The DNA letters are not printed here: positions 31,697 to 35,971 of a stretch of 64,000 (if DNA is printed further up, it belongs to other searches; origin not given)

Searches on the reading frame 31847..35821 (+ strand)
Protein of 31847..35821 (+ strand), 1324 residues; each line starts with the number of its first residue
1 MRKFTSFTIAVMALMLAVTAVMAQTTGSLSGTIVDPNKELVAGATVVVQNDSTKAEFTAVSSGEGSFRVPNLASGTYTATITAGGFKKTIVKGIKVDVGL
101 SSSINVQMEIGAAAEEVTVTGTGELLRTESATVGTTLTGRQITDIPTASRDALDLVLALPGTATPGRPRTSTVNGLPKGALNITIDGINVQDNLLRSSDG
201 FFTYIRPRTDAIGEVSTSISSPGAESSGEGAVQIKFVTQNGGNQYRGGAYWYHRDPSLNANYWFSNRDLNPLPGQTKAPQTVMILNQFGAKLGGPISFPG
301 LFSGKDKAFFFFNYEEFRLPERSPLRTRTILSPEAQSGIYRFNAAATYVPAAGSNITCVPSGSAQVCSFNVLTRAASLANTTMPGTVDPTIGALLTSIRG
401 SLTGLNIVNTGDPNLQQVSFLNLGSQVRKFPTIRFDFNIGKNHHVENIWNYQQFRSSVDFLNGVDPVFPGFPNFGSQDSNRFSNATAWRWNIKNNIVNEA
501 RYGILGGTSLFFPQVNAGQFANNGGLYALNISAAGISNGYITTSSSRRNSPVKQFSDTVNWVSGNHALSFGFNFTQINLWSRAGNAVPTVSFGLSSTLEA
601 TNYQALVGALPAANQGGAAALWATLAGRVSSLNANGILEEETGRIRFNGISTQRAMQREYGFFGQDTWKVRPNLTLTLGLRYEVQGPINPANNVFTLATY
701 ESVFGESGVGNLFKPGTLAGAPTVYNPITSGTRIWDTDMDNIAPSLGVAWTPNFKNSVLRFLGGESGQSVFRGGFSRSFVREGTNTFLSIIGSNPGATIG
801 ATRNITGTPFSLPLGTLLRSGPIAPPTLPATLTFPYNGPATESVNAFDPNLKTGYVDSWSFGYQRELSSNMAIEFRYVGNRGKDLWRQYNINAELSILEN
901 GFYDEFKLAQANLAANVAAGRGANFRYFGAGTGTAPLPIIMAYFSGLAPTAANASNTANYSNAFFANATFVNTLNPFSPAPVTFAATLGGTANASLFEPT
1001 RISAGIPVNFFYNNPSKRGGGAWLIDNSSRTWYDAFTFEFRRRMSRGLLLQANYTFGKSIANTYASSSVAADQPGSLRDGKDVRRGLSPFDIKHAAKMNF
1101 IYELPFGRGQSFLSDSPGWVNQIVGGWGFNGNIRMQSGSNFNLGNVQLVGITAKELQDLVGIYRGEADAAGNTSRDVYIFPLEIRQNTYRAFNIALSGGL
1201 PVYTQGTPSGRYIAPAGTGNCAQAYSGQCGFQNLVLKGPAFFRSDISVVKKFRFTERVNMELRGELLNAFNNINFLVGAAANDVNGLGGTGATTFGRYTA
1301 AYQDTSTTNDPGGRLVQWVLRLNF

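Call 64: search_protein_families(library=pfam, proteins=[window:31847-35821:+], max_evalue=0.001)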
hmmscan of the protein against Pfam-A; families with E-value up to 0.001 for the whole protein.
window:31847-35821:+ (1324 aa): 4 families
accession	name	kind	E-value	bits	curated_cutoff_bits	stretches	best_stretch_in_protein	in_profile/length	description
PF25183.1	OMP_b-brl_4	-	6.1e-120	402.5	30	1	237-1316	1-837/838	Outer membrane beta barrel domain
PF13620.12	CarboxypepD_reg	-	4.8e-18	65.7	32.3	1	28-109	1-82/82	Carboxypeptidase regulatory-like domain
PF13715.12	CarbopepD_reg_2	-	4.1e-06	27.2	32.2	1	29-119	1-88/88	CarboxypepD_reg-like domain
PF14686.12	fn3_3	-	1e-05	25.7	24.4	1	29-96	5-67/75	Polysaccharide lyase family 4, domain II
